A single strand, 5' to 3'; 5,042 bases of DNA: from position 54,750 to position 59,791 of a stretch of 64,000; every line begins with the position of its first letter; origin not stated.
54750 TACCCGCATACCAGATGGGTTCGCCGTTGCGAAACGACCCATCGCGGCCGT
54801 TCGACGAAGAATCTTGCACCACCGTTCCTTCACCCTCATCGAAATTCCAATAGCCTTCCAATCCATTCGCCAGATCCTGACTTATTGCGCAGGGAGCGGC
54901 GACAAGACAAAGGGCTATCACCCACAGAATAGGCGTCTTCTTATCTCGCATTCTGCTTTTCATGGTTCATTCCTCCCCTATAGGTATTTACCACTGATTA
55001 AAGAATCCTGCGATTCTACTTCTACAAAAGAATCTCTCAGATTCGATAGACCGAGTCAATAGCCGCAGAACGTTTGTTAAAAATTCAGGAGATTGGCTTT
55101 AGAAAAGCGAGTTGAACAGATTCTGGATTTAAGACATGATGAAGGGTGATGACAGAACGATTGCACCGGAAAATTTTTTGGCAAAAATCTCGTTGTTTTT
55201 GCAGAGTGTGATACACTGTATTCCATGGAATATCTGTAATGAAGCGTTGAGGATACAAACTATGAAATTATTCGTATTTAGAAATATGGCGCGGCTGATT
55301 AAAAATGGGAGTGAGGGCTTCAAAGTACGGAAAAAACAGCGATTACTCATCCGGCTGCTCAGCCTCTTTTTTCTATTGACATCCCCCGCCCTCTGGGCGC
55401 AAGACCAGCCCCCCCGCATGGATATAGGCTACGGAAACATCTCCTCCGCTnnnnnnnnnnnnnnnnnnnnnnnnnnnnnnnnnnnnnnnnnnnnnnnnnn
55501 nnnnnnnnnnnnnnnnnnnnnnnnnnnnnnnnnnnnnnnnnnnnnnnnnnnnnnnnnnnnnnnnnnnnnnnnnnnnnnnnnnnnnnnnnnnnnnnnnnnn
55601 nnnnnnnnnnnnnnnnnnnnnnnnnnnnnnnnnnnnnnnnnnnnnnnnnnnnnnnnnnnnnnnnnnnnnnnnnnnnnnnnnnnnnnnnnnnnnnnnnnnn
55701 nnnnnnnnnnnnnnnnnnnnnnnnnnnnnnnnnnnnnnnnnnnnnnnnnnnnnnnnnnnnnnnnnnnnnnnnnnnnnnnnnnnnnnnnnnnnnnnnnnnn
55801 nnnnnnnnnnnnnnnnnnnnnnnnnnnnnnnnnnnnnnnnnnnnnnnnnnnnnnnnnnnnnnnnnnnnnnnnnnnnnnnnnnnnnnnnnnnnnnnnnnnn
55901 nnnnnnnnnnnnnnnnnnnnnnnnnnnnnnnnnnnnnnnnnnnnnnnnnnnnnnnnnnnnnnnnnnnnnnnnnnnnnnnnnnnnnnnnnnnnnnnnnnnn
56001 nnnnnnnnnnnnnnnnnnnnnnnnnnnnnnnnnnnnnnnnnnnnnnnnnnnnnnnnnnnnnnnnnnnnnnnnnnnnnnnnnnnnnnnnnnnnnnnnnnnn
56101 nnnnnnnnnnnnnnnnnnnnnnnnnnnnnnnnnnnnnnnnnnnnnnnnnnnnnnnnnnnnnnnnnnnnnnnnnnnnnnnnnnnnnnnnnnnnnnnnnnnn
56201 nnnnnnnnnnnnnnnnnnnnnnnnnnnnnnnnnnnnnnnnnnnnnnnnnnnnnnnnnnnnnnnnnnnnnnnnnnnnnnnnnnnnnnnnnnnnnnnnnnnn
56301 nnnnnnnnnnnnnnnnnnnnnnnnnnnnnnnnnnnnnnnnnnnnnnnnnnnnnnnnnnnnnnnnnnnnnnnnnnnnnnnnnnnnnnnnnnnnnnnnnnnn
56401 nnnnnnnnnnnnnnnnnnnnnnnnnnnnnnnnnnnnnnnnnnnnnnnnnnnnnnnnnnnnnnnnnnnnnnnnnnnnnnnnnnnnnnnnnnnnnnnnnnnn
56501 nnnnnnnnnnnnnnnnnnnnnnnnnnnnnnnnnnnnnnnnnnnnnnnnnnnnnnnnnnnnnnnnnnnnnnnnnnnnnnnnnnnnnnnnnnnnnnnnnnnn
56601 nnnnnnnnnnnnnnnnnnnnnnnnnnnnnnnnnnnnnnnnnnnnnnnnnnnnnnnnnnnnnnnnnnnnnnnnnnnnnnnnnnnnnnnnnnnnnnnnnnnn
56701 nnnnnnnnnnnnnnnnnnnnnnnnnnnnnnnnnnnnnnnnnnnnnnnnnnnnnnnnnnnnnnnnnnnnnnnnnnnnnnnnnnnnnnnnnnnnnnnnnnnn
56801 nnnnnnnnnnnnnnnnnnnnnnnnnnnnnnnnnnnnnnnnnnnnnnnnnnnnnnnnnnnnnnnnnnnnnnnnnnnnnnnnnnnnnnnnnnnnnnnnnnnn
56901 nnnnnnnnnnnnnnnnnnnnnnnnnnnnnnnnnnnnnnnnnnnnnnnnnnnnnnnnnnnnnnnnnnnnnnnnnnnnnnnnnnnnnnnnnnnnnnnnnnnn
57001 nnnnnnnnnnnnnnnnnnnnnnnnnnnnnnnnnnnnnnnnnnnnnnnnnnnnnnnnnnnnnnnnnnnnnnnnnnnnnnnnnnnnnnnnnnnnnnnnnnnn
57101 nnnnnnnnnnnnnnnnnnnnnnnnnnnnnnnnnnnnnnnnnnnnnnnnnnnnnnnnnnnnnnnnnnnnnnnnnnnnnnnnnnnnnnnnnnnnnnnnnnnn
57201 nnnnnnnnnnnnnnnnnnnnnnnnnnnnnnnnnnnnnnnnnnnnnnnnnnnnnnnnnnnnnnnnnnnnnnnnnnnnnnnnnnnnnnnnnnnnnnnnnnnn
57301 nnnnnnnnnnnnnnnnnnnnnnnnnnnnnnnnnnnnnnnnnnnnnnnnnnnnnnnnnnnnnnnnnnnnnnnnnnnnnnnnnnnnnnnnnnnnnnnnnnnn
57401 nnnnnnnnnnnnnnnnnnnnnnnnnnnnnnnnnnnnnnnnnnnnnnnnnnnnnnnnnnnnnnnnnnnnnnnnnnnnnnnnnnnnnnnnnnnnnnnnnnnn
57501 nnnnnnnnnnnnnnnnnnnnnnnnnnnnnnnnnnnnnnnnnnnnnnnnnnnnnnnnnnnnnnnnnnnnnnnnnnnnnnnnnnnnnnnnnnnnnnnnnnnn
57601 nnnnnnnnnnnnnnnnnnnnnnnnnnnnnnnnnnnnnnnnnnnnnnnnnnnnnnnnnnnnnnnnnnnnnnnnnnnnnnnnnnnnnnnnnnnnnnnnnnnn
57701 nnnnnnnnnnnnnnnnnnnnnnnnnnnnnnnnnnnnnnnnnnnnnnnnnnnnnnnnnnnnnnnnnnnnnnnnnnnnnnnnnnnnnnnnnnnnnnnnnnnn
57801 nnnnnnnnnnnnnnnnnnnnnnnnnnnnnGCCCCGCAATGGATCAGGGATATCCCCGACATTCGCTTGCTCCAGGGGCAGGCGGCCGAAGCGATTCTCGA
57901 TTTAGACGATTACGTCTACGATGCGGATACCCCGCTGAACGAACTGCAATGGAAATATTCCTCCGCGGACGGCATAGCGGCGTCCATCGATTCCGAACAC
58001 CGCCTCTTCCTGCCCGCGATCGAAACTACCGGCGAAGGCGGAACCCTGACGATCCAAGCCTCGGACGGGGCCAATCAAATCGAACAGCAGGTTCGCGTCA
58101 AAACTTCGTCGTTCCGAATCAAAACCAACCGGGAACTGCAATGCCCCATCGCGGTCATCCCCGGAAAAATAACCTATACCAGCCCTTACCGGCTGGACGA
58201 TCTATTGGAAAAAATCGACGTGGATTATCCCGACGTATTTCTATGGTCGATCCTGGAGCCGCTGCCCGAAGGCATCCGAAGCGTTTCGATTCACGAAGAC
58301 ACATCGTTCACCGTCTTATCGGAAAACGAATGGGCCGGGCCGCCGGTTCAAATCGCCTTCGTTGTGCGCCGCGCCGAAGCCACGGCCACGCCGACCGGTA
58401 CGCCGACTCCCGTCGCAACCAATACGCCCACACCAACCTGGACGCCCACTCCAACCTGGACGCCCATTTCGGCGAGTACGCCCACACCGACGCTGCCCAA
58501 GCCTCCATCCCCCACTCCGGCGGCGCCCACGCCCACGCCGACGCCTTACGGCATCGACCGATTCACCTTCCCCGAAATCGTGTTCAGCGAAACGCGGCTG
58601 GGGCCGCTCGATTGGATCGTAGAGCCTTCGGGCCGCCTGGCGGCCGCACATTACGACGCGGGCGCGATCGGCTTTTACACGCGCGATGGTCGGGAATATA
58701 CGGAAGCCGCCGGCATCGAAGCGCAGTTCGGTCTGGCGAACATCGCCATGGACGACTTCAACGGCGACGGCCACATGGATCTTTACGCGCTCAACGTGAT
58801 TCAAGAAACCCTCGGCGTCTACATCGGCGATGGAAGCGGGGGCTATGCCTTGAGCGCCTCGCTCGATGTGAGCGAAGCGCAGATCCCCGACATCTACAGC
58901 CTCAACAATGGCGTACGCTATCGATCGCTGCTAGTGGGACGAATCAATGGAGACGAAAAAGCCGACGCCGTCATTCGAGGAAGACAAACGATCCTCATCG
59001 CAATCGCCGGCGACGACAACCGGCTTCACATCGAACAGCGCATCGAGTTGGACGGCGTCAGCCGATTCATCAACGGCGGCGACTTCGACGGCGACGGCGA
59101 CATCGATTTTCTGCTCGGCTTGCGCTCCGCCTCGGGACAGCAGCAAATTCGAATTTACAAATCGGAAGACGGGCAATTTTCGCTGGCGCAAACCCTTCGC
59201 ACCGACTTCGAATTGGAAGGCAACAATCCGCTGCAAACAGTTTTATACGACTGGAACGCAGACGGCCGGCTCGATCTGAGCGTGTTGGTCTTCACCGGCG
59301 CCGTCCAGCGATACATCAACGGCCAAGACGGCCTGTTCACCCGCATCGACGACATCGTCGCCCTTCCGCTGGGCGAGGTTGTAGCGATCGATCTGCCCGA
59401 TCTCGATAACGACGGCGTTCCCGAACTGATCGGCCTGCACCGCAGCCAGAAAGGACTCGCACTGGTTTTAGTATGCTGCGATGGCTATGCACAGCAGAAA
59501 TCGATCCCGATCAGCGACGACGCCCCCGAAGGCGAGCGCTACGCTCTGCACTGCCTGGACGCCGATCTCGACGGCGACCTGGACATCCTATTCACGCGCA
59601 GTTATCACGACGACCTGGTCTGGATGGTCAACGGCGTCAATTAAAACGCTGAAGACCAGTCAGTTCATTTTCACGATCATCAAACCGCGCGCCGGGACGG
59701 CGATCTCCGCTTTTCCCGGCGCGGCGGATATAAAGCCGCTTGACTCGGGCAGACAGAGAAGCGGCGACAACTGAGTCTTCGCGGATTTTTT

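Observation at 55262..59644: Giant gene that is a compositional chimera: ~30-40% GC propeller half fused to ~62% GC FG-GAP half through Pro-Thr repeats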

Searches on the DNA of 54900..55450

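Call 90: search_rna_families(source=window, start=54900, end=55450, threshold=evalue, max_evalue=1)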
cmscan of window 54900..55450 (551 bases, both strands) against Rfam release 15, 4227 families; matches with E-value up to 1: 0.
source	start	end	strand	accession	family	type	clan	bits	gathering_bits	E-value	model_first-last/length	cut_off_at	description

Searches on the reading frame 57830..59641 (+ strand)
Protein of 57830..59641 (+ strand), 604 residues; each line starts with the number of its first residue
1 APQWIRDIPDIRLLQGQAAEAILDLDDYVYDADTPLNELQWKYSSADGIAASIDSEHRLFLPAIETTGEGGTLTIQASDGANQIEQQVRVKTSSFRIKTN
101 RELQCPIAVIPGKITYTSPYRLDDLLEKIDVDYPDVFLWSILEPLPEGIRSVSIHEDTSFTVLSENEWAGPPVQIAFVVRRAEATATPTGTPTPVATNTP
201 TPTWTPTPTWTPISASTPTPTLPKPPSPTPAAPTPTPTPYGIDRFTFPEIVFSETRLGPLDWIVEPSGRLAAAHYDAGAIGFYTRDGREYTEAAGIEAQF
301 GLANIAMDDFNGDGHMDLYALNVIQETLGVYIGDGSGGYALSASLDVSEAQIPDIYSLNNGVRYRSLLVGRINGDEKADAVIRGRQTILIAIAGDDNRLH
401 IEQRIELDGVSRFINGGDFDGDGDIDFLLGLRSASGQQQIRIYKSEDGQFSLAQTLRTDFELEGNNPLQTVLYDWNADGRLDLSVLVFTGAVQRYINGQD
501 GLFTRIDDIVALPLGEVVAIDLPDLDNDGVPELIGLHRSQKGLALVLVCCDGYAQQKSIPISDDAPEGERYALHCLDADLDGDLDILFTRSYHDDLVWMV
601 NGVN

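Call 15: find_homologous_proteins(query=window:57830-59641:+)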
Query window:57830-59641:+ (604 aa): 16 proteins with E <= 0.001 among 8000 candidates.
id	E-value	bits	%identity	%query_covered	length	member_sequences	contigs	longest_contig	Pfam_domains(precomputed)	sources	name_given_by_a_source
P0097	5.3e-154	532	57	64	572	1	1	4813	PF01839.30,PF13517.13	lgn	-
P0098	5.4e-38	149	27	83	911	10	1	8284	PF01839.30,PF13517.13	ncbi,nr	ncbi:MAG TPA: VCBS repeat-containing protein, partial [bacterium]|nr:VCBS repeat-containing protein 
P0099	6.2e-31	126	28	99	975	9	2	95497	PF01839.30,PF13517.13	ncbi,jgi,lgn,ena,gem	-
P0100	9.3e-28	115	26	96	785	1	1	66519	PF13517.13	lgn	-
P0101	1.5e-25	108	29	29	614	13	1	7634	PF13517.13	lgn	-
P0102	1.1e-10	59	29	39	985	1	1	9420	PF01839.30,PF13517.13,PF00263.27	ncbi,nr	ncbi:MAG TPA: FG-GAP-like repeat-containing protein [Candidatus Acidoferrales bacterium]|nr:FG-GAP-l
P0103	5.3e-9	53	31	37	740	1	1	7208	PF01839.30,PF12256.15,PF13517.13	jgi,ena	-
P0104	8.9e-8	49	28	26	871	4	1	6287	PF01436.28,PF25021.2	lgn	-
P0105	4.8e-7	47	32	22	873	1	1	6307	PF01839.30,PF12256.15,PF16283.11,PF03160.21,PF13517.13,PF08522.17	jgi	jgi:Calx-beta domain/FG-GAP-like repeat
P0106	1.2e-6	46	27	38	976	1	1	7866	PF01839.30,PF16743.11,PF13205.13,PF13517.13,PF13860.13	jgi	jgi:hypothetical protein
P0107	3.2e-6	44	29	9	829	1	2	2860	PF01839.30,PF13517.13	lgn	-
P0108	6.8e-6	43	26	30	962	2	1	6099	PF01839.30,PF13414.13,PF13517.13,PF00263.27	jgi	jgi:type II secretory pathway component GspD/PulD (secretin)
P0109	5.1e-5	40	27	33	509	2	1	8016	PF01839.30,PF13517.13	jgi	jgi:hypothetical protein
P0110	8.6e-5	40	29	29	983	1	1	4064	PF01839.30,PF13517.13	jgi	jgi:hypothetical protein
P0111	5.3e-4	37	26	55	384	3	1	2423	PF01839.30,PF12256.15,PF13517.13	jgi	jgi:hypothetical protein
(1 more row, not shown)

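Call 17: find_encoding_contigs(protein=P0097, flank=10000)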
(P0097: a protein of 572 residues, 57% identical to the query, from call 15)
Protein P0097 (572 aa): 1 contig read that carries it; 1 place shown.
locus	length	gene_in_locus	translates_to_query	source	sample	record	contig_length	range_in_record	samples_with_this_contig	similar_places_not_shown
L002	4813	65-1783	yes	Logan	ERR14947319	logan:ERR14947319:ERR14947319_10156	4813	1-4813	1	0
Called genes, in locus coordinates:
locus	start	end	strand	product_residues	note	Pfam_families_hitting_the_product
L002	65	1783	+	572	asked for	PF01839:FG-GAP (faint), PF13517:FG-GAP_3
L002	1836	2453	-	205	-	PF07963:N_methyl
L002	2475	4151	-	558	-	-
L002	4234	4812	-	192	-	?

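Call 28: find_encoding_contigs(protein=P0099, flank=6000, max_places=2)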
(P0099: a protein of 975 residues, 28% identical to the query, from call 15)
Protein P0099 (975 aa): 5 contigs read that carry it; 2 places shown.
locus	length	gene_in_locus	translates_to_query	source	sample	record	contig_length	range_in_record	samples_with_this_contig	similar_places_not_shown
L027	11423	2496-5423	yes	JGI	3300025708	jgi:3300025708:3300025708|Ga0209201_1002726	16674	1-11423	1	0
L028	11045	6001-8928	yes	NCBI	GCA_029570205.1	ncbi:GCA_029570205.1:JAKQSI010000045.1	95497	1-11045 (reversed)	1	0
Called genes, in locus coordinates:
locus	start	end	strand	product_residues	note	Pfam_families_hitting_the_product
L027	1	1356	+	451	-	?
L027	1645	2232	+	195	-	-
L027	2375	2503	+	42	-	-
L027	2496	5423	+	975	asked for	PF01839:FG-GAP (faint), PF13517:FG-GAP_3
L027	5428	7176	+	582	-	-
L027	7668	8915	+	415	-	-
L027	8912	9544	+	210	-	PF00697:PRAI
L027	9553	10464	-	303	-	-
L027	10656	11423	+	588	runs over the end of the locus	PF13524:Glyco_trans_1_2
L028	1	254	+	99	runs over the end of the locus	PF14697:Fer4_21 (faint), PF25160:LdpA_Fe-S-bd (faint), PF12800:Fer4_4 (faint), PF00037:Fer4 (weak), PF12797:Fer4_2 (faint), PF13237:Fer4_10 (weak), PF12838:Fer4_7, PF13187:Fer4_9 (weak), +1 more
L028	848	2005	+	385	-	PF01855:POR_N, PF02780:Transketolase_C (weak), PF17147:PFOR_II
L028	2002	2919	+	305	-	PF02775:TPP_enzyme_C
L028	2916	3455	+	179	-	PF01558:POR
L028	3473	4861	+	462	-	PF00285:Citrate_synt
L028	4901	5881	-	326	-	PF06452:CBM9_1 (weak), PF16011:CBM9_2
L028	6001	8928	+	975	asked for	PF01839:FG-GAP (faint), PF13517:FG-GAP_3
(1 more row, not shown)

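Call 75: predict_structure(alignment_id=A5)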
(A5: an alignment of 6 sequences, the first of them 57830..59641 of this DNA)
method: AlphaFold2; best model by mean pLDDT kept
length: 604 residues; sequences in the alignment: 6
mean_pLDDT: 68.8   pTM: 0.58
mean pLDDT of the five models: 68.8, 68.2, 66.9, 65.1, 65.1
residues with pLDDT >= 90: 70; 70-90: 270; 50-70: 139; < 50: 125
segments of 3 or more residues with pLDDT < 50: 94-112, 127-135, 184-241, 251-259, 351-362, 461-467, 551-555
pLDDT, mean of each block of 10 residues (from residue 1): 65 58 67 70 80 81 61 83 81 45 43 59 49 54 76 80 69 61 45 40 38 39 40 36 59 44 76 74 72 75 82 90 81 85 79 35 72 90 87 90 85 86 90 74 91 84 51 84 79 86 83 67 77 77 71 57 66 74 77 69 52
secondary structure, 60 per line:
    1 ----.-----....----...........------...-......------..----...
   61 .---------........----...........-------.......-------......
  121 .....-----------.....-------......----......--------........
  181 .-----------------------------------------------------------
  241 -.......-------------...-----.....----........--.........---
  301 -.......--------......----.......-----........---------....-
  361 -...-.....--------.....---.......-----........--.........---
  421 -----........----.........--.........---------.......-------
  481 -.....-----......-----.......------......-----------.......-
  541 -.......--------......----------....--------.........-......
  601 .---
elements in order: E11-14 E19-24 H25-28 E40-45 E58-61 E71-78 E83-93 E101-107 E115-121 H122-125 E137-141 E149-154 E159-164 E173-181 E242-248 E262-264 E270-274 E279-286 E289-297 E302-308 E317-322 E327-333 E339-346 H356-359 E366-370 E379-383 E387-393 E399-406 E409-417 E426-433 E438-446 E449-457 E470-473 E482-486 E492-497 E503-509 E516-521 E533-539 E542-548 E557-562 E573-576 E585-590 E595-601

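Call 78: fold_search(model_id=the predicted structure, library=pdb)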
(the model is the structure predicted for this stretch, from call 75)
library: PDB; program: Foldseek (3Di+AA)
matches with E <= 10: 1799; with E <= 0.001: 313
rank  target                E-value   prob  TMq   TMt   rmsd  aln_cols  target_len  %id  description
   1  9v80_B                1.4e-11  1.00  0.41  0.61   5.6       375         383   12  Cryo-EM structure of KICSTOR CCC complex (state 4) (released 2025-11-12)
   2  9van_B                2.8e-11  1.00  0.42  0.63   5.5       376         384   10  Cryo-EM structure of human full length KICSTOR complex (state 2) (released 2025-11-12)
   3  9v9n_B                5.6e-10  1.00  0.41  0.63   5.7       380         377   10  Cryo-EM structure of KICSTOR CCC complex (state 5) (released 2025-11-12)
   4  9v86_B                6.9e-10  1.00  0.42  0.63   5.3       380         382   11  Cryo-EM structure of KICSTOR CCC complex (state 3) (released 2025-11-12)
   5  9v6e_B                8.0e-10  1.00  0.42  0.63   5.4       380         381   11  Cryo-EM structure of human full length KICSTOR complex (state 1) (released 2025-11-12)
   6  9o5a_G                5.0e-09  1.00  0.42  0.62   5.5       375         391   10  The KICSTOR-GATOR1 complex (released 2026-02-18)
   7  3hfq_A                5.9e-09  1.00  0.36  0.58   6.9       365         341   13  Crystal structure of the lp_2219 protein from Lactobacillus plantarum. Northeast Structural Genomics Consortium Target (released 2009-05-26)
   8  9kzc_B                1.1e-08  1.00  0.40  0.68   5.6       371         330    9  Cryo-EM structure of the LGI1 LRR-LGI1 EPTP-ADAM22 ECD complex (released 2025-06-25)
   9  6voa_B                1.5e-08  1.00  0.37  0.36   5.6       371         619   15  Cryo-EM structure of the BBSome-ARL6 complex (released 2020-06-24)
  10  8adl_F                3.0e-08  1.00  0.31  0.56   5.4       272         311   16  Cryo-EM structure of the SEA complex (released 2022-11-02)
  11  3f3p_I                3.2e-08  1.00  0.31  0.58   4.7       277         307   16  Crystal structure of the nucleoporin pair Nup85-Seh1, space group P21212 (released 2009-04-07)
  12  5y31_B                3.5e-08  1.00  0.40  0.46   5.6       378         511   10  Crystal structure of human LGI1-ADAM22 complex (released 2018-05-02)
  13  6vbu_2                4.7e-08  1.00  0.39  0.36   5.0       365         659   15  Structure of the bovine BBSome complex (released 2020-01-29)
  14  3f3f_A                6.8e-08  1.00  0.31  0.56   4.8       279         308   15  Crystal structure of the nucleoporin pair Nup85-Seh1, space group P21 (released 2009-04-07)
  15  6x08_A                6.8e-08  1.00  0.30  0.54   5.0       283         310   15  Nup85-Seh1 from S. cerevisiae bound by VHH-SAN2 (released 2020-12-09)
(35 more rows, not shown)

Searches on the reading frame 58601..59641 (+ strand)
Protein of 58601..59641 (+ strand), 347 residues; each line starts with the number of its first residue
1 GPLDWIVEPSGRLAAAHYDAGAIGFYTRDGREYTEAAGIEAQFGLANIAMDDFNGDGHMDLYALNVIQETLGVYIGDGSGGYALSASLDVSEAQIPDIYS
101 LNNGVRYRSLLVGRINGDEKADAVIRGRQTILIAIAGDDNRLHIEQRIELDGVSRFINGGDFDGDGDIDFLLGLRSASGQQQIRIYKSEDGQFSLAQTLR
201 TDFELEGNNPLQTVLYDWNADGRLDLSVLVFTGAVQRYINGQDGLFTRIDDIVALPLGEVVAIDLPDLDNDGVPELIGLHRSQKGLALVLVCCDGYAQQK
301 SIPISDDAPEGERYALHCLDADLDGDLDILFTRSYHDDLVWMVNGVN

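Call 42: search_protein_families(library=pfam, proteins=[window:58601-59641:+], max_evalue=1)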
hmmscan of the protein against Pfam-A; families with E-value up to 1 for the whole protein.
window:58601-59641:+ (347 aa): 6 families
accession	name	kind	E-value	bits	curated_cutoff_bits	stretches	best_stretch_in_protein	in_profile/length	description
PF13517.12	FG-GAP_3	-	1.6e-22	80.3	26.9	3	161-226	1-59/61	FG-GAP-like repeat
PF01839.29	FG-GAP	-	0.00088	19.6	22.1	1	48-62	5-19/37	FG-GAP repeat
PF18152.6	DAHP_snth_FXD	-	0.14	12.5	27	1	123-156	29-62/67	DAHP synthase ferredoxin-like domain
PF12256.14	TcdB_toxin_midN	-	0.16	11.7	24.8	0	312-343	26-59/181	Insecticide toxin TcdB middle/N-terminal region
PF23727.1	Beta-prop_FAM234A_B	-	0.32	9.9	26.4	0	263-291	131-159/467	FAM234A/B beta-propeller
PF16743.10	PliI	-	0.37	10.9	27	0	257-282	56-81/123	Periplasmic lysozyme inhibitor of I-type lysozyme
